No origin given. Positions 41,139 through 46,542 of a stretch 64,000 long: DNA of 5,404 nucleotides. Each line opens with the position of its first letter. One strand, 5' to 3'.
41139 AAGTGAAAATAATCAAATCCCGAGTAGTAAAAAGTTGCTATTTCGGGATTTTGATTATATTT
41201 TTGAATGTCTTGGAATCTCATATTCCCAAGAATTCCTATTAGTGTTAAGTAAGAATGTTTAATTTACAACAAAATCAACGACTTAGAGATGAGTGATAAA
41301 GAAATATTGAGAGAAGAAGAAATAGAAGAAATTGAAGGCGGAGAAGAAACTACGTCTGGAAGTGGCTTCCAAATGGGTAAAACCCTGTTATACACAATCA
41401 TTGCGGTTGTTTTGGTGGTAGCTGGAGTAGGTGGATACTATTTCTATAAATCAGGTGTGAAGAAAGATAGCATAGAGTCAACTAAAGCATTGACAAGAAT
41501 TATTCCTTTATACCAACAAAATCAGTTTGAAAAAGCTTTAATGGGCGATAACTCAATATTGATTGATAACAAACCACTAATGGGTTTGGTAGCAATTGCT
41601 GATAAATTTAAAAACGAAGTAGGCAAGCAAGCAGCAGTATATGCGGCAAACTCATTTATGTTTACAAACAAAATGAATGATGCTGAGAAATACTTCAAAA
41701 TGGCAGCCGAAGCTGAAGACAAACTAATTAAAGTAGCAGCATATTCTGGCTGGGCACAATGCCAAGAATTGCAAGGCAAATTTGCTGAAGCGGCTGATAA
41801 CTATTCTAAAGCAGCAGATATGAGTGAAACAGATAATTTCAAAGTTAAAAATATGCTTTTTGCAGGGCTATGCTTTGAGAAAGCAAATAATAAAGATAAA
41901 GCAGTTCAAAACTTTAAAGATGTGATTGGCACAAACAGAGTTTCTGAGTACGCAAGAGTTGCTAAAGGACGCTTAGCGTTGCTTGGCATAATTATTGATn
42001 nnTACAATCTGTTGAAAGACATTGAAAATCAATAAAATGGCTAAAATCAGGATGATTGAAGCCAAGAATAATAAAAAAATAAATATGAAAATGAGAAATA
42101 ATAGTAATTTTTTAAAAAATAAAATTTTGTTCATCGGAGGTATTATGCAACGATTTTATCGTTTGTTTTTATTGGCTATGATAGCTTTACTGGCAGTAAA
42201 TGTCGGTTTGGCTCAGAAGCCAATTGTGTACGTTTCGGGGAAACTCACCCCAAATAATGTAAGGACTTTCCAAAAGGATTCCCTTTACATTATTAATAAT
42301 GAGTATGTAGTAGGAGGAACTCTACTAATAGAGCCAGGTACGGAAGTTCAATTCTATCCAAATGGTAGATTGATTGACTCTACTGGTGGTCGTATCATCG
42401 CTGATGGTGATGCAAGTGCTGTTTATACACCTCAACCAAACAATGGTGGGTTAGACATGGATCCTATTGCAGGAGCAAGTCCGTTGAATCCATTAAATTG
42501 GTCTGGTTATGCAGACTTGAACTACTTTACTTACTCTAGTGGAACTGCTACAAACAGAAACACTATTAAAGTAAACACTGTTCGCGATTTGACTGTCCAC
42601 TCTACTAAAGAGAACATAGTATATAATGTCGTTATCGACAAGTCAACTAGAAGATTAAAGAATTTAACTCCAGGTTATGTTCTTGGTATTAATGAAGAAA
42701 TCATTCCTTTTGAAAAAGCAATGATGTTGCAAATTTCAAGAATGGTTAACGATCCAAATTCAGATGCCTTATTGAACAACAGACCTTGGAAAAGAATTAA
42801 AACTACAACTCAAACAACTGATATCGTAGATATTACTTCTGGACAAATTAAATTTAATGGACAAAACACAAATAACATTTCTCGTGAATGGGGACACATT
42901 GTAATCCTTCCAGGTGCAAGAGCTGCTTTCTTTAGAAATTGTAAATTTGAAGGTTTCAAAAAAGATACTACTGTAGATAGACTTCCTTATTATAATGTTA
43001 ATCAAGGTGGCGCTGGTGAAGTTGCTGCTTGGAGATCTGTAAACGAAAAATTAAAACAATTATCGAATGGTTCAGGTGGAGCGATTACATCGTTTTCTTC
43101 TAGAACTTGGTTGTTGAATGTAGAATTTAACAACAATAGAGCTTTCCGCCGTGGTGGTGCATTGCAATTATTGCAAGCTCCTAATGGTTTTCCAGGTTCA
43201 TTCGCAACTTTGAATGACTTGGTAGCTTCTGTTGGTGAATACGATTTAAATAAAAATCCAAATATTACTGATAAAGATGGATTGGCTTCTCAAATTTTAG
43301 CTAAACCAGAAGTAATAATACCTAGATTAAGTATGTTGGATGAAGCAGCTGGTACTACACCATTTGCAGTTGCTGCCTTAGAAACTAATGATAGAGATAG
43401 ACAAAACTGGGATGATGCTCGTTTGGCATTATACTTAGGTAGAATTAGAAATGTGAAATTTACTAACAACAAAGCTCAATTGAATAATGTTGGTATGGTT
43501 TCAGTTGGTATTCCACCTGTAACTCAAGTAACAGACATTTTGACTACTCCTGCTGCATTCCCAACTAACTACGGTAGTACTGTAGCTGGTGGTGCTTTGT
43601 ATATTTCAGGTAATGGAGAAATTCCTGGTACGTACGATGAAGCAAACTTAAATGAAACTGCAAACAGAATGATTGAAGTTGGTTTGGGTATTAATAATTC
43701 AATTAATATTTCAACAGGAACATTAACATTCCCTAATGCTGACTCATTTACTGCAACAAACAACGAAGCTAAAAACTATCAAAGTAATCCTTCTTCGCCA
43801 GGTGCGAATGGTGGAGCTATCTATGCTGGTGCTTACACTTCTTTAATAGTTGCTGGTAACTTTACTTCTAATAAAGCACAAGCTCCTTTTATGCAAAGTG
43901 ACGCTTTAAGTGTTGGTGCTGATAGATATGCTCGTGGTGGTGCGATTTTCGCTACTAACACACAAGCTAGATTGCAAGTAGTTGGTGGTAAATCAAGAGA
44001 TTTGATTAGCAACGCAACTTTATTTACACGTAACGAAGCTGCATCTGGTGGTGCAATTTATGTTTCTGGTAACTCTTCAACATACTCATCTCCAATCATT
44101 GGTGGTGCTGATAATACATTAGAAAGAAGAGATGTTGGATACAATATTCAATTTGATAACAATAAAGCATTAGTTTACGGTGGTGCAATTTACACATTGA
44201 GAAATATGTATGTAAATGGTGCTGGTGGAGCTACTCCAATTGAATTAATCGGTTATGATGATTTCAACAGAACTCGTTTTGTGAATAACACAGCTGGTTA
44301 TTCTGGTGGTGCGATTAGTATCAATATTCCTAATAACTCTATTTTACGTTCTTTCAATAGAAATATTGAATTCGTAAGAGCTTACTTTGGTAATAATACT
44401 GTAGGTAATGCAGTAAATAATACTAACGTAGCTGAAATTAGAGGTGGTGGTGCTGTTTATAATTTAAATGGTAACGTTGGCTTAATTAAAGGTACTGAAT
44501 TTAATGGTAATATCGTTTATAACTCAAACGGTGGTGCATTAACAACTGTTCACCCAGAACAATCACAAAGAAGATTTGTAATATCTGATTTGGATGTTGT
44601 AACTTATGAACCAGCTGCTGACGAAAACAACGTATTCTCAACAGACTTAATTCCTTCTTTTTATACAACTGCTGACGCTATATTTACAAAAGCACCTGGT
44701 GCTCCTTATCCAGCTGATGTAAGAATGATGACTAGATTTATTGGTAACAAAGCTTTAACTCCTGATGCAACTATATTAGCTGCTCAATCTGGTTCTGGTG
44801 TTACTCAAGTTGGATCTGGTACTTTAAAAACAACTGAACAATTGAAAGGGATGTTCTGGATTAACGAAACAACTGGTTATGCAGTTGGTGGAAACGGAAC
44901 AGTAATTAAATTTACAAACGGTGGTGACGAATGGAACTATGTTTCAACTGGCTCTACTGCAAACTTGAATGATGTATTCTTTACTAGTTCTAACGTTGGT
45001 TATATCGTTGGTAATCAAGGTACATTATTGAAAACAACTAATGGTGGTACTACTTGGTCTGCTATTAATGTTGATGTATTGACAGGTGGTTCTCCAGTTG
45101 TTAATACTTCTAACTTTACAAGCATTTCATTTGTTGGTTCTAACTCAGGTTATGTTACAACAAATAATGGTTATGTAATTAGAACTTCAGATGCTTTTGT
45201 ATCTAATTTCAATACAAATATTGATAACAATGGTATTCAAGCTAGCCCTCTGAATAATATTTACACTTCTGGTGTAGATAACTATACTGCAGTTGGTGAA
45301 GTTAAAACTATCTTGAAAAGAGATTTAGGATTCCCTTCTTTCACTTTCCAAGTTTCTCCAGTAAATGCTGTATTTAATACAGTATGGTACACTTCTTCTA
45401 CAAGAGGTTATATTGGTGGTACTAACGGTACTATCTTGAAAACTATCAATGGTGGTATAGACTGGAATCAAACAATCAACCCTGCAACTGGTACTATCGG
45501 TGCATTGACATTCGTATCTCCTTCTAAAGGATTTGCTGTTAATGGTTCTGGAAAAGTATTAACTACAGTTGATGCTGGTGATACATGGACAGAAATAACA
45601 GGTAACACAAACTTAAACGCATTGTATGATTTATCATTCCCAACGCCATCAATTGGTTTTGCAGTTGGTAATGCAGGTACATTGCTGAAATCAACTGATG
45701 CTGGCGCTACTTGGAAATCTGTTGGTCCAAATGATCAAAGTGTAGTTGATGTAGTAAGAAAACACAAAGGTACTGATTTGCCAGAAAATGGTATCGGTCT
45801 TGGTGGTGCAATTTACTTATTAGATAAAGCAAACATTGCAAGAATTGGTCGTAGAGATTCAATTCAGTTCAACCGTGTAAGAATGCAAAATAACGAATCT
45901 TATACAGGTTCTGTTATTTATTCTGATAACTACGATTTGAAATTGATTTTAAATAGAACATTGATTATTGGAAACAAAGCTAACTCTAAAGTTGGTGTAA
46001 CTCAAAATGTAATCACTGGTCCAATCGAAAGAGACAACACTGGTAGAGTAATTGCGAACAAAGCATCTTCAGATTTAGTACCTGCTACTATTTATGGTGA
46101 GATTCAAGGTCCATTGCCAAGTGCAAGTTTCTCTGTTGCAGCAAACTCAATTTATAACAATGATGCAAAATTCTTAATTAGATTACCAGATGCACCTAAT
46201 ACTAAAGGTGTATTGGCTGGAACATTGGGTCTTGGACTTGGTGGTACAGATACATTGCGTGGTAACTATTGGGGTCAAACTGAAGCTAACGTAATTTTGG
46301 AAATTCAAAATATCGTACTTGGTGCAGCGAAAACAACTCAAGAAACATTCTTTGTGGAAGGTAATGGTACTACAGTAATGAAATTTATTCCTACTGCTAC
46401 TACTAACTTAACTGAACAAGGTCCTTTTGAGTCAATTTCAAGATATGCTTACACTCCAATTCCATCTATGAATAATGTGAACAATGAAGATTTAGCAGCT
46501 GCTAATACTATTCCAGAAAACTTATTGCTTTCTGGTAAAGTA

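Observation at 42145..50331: Giant mosaic surface protein: Pmp-type beta-helix + Ycf48/BNR propeller + Ig/cadherin-like modules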

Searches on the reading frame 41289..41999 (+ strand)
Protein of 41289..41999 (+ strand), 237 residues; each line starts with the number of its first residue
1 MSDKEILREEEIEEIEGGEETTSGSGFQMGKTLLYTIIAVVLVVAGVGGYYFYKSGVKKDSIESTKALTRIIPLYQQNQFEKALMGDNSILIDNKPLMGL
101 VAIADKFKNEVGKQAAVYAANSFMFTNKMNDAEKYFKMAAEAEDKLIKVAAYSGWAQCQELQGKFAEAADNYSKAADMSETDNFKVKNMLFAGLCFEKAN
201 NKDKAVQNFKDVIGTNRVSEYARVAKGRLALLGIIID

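Call 7: search_protein_families(library=pfam, proteins=[window:41289-41999:+], max_evalue=0.001)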
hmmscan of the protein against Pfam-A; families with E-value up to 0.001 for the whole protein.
window:41289-41999:+ (237 aa): 3 families
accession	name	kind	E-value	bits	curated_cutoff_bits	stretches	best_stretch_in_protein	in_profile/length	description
PF00515.34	TPR_1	-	3e-07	30.4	27.8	0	150-177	2-29/34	Tetratricopeptide repeat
PF13424.12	TPR_12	-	6.1e-06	26.8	30.1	0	150-212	4-71/77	Tetratricopeptide repeat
PF07719.23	TPR_2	-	4e-05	23.9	27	0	150-180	2-32/34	Tetratricopeptide repeat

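Call 51: search_protein_families(library=ncbifam, proteins=[window:41289-41999:+], max_evalue=0.1)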
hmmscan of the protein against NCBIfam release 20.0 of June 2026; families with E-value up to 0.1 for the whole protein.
window:41289-41999:+ (237 aa): 8 families
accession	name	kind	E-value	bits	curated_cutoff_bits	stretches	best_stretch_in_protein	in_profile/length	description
TIGR02552.1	LcrH_SycD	equivalog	5.6e-06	26.1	104.8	1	123-224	28-125/136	SycD/LcrH family type III secretion system chaperone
NF052312.1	T9SS_PorW_SprE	equivalog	8.1e-06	24.8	250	1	110-226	138-254/716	type IX secretion system periplasmic lipoprotein PorW/SprE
NF053607.1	CHU_0125_OmpA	equivalog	0.00073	18.2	620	1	110-185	50-123/639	CHU_0125 family OmpA-like outer membrane integrity protein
TIGR02795.1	tol_pal_ybgF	equivalog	0.0017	19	90.1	1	119-226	8-116/119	tol-pal system protein YbgF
NF002725.1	PRK02603.1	equivalog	0.0023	18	143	1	161-217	47-103/173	photosystem I assembly protein Ycf3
TIGR02521.1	type_IV_pilW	equivalog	0.02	14.5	154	1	114-217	66-166/234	type IV pilus biogenesis/stability protein PilW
NF004285.1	PRK05696.1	equivalog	0.067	13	179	0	29-65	17-53/171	flagellar basal body-associated protein FliL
NF007540.1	PRK10153.1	equivalog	0.082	11.7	400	0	111-183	419-490/516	lysine decarboxylation/transport transcriptional activator CadC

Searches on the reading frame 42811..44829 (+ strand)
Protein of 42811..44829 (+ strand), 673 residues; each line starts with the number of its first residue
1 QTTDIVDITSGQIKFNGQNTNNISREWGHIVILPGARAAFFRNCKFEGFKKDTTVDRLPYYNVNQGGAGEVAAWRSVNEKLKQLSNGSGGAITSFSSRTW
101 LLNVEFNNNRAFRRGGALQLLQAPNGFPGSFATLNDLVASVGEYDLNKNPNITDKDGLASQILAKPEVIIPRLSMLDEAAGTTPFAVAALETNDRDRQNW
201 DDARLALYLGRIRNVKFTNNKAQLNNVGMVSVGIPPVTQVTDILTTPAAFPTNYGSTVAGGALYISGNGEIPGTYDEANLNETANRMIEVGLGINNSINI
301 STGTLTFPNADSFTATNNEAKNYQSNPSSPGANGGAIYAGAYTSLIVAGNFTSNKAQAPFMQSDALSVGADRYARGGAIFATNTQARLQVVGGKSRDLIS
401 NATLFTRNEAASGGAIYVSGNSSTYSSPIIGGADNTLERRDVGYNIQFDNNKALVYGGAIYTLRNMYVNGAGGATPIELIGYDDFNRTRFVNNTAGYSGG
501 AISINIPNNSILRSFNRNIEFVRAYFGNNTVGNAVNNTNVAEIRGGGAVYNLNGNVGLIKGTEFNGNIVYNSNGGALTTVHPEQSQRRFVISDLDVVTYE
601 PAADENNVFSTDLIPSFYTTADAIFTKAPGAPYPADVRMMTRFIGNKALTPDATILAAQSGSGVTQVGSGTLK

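Call 84: search_solved_structures(query=window:42811-44829:+, max_evalue=10)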
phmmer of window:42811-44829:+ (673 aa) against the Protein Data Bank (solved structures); distinct sequences matched with E-value up to 10: 0.

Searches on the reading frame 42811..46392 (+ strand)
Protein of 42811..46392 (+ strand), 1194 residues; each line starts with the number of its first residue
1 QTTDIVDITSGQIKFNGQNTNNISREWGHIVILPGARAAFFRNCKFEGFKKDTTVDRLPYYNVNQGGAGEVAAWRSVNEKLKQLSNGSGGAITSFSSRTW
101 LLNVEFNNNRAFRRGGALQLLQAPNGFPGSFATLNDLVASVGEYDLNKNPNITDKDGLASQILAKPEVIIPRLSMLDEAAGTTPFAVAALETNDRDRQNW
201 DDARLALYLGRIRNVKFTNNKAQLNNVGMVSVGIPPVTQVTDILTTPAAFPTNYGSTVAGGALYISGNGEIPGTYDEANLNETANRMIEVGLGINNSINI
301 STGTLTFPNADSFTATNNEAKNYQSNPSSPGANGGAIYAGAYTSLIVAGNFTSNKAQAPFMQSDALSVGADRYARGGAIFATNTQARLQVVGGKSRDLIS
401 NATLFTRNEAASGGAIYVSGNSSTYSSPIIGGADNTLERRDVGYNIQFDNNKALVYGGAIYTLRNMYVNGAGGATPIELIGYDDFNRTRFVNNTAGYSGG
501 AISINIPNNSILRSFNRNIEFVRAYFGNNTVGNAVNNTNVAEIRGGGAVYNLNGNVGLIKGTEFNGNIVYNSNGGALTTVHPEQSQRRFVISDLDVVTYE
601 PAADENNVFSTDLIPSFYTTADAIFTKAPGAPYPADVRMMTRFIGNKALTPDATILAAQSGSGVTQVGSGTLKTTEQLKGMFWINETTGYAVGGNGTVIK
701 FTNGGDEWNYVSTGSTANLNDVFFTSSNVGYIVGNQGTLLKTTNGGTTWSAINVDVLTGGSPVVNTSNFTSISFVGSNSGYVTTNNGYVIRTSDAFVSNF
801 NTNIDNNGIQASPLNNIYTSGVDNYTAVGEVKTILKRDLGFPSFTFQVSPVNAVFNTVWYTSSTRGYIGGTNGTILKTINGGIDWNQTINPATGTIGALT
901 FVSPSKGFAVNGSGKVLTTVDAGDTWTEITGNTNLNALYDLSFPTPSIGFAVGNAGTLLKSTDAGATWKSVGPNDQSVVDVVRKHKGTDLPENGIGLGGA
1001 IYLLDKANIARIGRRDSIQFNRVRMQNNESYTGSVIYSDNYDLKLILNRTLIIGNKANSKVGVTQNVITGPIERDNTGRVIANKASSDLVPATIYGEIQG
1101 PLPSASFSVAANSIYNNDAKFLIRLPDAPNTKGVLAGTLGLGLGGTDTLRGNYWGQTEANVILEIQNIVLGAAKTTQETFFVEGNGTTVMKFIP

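Call 43: predict_structure(alignment_id=A3)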
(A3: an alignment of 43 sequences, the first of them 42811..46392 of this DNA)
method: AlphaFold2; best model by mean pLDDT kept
length: 1194 residues; sequences in the alignment: 43
mean_pLDDT: 80.3   pTM: 0.72
mean pLDDT of the five models: 80.3, 79.5, 78.0, 76.4, 76.1
residues with pLDDT >= 90: 472; 70-90: 457; 50-70: 144; < 50: 121
segments of 3 or more residues with pLDDT < 50: 1-8, 181-184, 271-284, 606-610, 756-760, 1065-1070, 1101-1108, 1125-1147, 1157-1194
pLDDT, mean of each block of 10 residues (from residue 1): 44 81 68 88 92 78 81 88 87 93 95 92 84 84 90 91 81 74 54 82 93 96 89 80 87 82 82 36 67 93 88 97 86 94 92 96 79 93 89 87 96 94 86 89 96 96 95 75 87 97 84 83 97 87 93 93 96 93 81 88 54 82 57 60 93 82 56 86 94 92 91 87 94 91 91 61 75 93 91 83 79 91 91 82 78 92 92 92 89 88 92 88 88 73 93 90 88 73 79 85 73 69 90 75 77 83 50 51 56 63 48 76 46 34 43 53 37 35 38 32
secondary structure, 60 per line:
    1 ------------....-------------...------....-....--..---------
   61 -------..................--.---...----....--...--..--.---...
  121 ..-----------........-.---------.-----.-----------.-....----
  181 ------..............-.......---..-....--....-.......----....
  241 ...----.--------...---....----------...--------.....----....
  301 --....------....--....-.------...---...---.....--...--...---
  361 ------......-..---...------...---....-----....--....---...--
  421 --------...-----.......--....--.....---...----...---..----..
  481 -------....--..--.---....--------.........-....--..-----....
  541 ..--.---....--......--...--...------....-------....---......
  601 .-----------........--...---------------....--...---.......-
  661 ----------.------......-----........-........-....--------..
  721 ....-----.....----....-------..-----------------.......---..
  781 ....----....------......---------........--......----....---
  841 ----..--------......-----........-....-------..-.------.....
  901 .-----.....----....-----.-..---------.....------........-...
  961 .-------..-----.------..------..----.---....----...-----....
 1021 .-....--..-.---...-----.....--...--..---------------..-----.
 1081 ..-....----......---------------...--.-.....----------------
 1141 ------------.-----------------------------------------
elements in order (helices of 4 or more, strands of 3 or more residues): E13-16 E30-32 E39-42 E44-47 H68-85 E92-94 E99-102 E105-107 E118-122 H134-141 H173-176 H187-200 H203-208 E215-218 E221-224 E226-232 E237-243 E257-259 E263-266 E288-292 E297-300 E303-306 E313-316 E319-322 E331-333 E337-339 E343-347 E350-352 E355-357 H367-372 E379-381 E388-390 H394-397 E403-406 E409-412 E416-418 E429-431 H437-443 E446-449 E452-456 E460-462 E467-469 E488-491 E502-505 H514-517 E518-522 E524-527 H537-542 E549-552 E555-560 E563-565 E568-570 E577-580 E588-591 E595-601 E613-620 E641-644 E647-649 H653-659 E678-683 E689-693 E698-702 E707-710 E719-724 E730-734 E739-742 E769-775 E779-784 E789-792 E802-804 E814-821 E824-829 E834-837 E855-860 E866-870 E875-878 E896-901 E907-911 E916-919 E938-942 E949-953 E958-961 E1001-1004 E1017-1021 E1023-1026 E1036-1038 E1044-1048 E1051-1053 E1080-1082 H1084-1087 E1092-1097 E1113-1115 E1120-1124

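Call 46: fold_search(model_id=the predicted structure, library=pdb)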
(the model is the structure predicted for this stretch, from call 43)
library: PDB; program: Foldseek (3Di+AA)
matches with E <= 10: 1968; with E <= 0.001: 1596
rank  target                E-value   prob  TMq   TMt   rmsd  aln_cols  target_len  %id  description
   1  5ojr_C                3.5e-16  1.00  0.21  0.76   7.1       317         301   23  YCF48 bound to D1 peptide (released 2018-08-08)
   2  5ojr_B                4.7e-16  1.00  0.22  0.76   7.0       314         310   23  YCF48 bound to D1 peptide (released 2018-08-08)
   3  5ojp_B                9.5e-16  1.00  0.22  0.77   3.6       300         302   25  YCF48 bound to D1 peptide (released 2018-08-08)
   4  5ojr_D                9.5e-16  1.00  0.21  0.74   3.8       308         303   24  YCF48 bound to D1 peptide (released 2018-08-08)
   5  5ojp_C                2.2e-15  1.00  0.21  0.77   3.7       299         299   24  YCF48 bound to D1 peptide (released 2018-08-08)
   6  5oj5_A                2.8e-15  1.00  0.22  0.76   7.4       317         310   23  YCF48 bound to D1 peptide (released 2018-08-08)
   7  2xbg                  4.2e-15  1.00  0.22  0.77   3.8       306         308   24  Crystal Structure of YCF48 from Thermosynechococcus elongatus (released 2011-04-13)
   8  5ojr_A                5.5e-15  1.00  0.22  0.76   7.1       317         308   24  YCF48 bound to D1 peptide (released 2018-08-08)
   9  5ojp_A                1.7e-14  1.00  0.22  0.77   5.6       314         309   24  YCF48 bound to D1 peptide (released 2018-08-08)
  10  8am5_S                7.2e-14  1.00  0.22  0.77   3.5       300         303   23  RCII/PSI complex, class 3 (released 2023-08-16)
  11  5oj3_A                1.3e-13  1.00  0.21  0.69   5.7       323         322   18  YCF48 from Cyanidioschyzon merolae (released 2018-08-08)
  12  5oj3_B                2.7e-13  1.00  0.22  0.73   3.5       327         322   17  YCF48 from Cyanidioschyzon merolae (released 2018-08-08)
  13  7big_A                1.5e-09  1.00  0.21  0.81   4.7       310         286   12  Crystal structure of v13WRAP-T, a 7-bladed designer protein (released 2021-09-22)
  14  7r5k_Q0               3.0e-09  1.00  0.21  0.66   6.7       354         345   10  Human nuclear pore complex (constricted) (released 2022-06-22)
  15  7oyc_g2               3.1e-09  1.00  0.19  0.66   6.5       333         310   13  Cryo-EM structure of the Xenopus egg 80S ribosome (released 2022-07-20)
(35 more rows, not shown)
